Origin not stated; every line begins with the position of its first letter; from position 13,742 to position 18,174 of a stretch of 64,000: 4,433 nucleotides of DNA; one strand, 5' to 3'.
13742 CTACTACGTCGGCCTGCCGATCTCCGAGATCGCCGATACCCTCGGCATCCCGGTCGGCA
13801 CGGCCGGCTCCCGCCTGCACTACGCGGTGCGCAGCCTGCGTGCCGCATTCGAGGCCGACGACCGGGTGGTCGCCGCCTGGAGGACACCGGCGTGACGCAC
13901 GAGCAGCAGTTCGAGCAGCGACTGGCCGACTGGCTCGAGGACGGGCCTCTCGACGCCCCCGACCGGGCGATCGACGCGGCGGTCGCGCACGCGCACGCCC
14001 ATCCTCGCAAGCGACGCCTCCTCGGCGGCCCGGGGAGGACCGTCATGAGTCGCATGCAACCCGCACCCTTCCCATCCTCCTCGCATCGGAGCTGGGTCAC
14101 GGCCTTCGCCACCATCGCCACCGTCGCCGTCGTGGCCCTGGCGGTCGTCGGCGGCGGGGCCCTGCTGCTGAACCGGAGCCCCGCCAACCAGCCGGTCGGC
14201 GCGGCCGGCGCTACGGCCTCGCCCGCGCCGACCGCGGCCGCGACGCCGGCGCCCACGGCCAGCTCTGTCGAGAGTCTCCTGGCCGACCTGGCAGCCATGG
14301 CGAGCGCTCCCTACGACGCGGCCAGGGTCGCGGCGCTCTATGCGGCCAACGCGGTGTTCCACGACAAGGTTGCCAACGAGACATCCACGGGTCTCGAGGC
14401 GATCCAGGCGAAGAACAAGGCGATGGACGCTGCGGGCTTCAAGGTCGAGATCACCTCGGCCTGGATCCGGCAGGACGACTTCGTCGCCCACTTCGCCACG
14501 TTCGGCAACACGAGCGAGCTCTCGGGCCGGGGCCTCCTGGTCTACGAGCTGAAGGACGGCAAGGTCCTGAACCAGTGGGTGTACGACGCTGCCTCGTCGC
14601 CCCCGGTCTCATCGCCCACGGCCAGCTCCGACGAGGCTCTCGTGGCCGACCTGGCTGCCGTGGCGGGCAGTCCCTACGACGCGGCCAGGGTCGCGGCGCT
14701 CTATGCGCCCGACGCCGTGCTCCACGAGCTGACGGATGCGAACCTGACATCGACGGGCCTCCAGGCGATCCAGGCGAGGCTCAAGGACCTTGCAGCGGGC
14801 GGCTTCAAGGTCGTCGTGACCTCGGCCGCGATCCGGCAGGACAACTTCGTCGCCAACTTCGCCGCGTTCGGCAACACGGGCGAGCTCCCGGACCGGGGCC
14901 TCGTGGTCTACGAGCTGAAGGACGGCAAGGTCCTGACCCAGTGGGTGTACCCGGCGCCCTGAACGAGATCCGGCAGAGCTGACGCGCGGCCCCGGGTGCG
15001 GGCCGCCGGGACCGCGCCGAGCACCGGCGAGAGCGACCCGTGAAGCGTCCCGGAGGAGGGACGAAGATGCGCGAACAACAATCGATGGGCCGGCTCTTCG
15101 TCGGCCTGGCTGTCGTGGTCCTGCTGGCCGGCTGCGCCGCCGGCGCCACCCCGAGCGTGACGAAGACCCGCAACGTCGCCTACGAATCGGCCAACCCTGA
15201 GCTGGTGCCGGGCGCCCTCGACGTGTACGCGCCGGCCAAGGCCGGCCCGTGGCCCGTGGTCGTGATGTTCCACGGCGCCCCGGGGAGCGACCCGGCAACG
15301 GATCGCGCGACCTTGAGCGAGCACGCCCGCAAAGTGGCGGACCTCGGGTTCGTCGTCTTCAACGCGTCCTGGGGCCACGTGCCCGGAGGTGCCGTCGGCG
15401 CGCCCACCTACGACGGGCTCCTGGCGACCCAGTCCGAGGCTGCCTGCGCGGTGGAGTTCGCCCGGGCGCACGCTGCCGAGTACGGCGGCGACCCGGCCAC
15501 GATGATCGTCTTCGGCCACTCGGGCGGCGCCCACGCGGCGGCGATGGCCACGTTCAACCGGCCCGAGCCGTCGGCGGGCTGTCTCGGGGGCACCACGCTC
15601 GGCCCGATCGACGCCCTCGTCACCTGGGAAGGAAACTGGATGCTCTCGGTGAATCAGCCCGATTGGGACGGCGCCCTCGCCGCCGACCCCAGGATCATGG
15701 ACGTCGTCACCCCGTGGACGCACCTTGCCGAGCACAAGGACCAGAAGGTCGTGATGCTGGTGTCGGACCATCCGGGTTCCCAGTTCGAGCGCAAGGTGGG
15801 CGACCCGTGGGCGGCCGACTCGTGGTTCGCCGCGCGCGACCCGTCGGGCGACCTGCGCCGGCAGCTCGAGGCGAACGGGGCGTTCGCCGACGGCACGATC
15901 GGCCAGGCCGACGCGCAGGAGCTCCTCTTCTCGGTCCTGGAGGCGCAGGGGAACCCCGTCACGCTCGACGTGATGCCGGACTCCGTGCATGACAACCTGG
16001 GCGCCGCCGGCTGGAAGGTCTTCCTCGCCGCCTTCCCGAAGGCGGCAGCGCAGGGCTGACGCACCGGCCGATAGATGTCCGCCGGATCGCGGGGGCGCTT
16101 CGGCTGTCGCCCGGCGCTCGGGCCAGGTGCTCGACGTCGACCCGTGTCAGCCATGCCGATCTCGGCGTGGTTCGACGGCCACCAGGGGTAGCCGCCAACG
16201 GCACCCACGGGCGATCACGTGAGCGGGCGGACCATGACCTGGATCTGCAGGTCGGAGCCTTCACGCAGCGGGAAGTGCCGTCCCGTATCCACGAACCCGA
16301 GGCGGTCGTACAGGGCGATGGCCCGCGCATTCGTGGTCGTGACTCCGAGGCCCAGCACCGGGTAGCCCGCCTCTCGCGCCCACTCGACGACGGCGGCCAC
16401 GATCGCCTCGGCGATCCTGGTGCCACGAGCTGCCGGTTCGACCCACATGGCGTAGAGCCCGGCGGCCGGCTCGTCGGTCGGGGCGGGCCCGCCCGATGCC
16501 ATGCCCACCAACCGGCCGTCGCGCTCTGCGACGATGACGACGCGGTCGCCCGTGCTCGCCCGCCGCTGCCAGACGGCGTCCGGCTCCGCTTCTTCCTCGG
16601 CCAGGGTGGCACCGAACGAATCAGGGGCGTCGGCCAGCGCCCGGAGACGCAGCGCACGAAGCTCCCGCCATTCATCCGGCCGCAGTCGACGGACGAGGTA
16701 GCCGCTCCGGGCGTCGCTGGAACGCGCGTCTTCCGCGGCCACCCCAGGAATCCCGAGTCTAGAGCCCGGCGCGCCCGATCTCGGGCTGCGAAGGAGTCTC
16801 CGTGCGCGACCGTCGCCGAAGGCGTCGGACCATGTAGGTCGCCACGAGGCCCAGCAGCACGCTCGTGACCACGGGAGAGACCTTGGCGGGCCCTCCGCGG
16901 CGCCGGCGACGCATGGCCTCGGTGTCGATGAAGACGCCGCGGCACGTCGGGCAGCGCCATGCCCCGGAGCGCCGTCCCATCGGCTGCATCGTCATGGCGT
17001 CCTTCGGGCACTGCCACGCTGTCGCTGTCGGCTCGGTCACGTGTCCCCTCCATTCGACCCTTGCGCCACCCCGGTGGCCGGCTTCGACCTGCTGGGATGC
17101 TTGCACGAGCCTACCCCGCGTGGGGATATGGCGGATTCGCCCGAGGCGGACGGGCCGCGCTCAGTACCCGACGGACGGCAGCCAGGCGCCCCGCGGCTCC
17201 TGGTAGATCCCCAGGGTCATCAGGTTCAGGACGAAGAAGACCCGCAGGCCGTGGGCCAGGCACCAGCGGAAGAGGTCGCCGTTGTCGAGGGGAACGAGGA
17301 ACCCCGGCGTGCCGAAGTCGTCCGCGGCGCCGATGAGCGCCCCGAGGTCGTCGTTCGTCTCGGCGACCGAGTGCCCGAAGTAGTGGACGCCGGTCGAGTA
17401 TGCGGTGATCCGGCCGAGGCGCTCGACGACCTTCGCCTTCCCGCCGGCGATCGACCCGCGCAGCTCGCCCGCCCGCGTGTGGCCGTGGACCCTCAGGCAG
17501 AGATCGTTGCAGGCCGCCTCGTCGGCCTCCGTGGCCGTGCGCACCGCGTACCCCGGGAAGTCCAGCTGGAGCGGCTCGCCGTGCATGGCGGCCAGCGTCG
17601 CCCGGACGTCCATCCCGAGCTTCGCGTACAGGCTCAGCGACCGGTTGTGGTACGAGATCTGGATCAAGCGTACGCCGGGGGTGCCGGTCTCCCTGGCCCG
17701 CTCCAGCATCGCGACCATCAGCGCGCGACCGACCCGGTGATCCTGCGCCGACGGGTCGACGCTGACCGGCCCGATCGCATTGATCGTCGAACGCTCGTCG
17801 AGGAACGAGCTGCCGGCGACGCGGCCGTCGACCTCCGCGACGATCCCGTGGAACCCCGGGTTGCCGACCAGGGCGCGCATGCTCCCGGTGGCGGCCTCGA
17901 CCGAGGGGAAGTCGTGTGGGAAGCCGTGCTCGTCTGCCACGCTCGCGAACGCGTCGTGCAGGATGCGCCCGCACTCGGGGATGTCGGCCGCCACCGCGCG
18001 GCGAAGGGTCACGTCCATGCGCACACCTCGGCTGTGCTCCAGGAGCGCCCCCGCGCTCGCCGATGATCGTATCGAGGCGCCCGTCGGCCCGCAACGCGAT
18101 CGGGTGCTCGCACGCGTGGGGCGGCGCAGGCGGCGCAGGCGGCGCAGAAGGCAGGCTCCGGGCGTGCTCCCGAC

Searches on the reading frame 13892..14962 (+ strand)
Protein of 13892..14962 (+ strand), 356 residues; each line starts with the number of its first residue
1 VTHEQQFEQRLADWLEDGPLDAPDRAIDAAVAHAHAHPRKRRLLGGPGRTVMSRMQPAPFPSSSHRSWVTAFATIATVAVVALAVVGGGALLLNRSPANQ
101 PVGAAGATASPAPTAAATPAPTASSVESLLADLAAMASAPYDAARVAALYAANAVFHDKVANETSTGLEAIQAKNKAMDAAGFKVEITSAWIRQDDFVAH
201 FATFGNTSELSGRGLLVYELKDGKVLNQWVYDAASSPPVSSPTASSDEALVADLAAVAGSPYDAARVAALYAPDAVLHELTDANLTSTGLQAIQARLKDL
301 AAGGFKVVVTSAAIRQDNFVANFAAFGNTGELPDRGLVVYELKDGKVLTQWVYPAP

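Call 84: search_protein_families(library=pfam, proteins=[window:13892-14962:+], max_evalue=0.0001)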
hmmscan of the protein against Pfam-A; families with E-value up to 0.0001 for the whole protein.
window:13892-14962:+ (356 aa): 2 families
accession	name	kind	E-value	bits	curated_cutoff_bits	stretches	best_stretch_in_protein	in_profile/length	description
PF12680.13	SnoaL_2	-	1.3e-15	58.2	27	2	139-225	9-99/102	SnoaL-like domain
PF02136.26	NTF2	-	6.2e-05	23.9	21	0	142-190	16-64/116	Nuclear transport factor 2 (NTF2) domain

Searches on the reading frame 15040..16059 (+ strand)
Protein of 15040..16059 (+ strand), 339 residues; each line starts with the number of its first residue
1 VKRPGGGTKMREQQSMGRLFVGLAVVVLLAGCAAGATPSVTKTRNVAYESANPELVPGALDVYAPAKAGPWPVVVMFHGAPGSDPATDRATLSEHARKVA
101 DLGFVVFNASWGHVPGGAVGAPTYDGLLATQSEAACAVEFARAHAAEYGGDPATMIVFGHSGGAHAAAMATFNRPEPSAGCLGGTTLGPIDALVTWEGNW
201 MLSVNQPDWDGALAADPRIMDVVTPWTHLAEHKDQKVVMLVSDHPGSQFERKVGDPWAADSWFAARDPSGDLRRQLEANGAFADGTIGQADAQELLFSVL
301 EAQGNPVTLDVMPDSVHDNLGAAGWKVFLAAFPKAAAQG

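Call 84: search_protein_families(library=pfam, proteins=[window:15040-16059:+], max_evalue=0.0001)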
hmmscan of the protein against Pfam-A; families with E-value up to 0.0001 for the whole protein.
window:15040-16059:+ (339 aa): 2 families
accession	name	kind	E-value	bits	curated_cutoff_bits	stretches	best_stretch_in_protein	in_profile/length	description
PF20434.5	BD-FAE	-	1.8e-10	41.1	26.8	1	60-173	1-109/215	BD-FAE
PF00135.34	COesterase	-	6.9e-05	22.4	27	0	136-172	166-202/515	Carboxylesterase family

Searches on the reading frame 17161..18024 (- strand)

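Call 84: search_protein_families(library=pfam, proteins=[window:17161-18024:-], max_evalue=0.0001)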
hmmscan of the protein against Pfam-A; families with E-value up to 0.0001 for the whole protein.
window:17161-18024:- (287 aa): 3 families
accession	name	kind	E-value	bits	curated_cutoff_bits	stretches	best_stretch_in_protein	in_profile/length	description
PF00583.31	Acetyltransf_1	-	1.8e-08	35.1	20.7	1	49-138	24-116/116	Acetyltransferase (GNAT) family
PF13508.13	Acetyltransf_7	-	4.5e-07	30.6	27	1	59-137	4-81/84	Acetyltransferase (GNAT) domain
PF13673.13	Acetyltransf_10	-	1.4e-05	25.5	23.6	1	47-139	20-108/128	Acetyltransferase (GNAT) domain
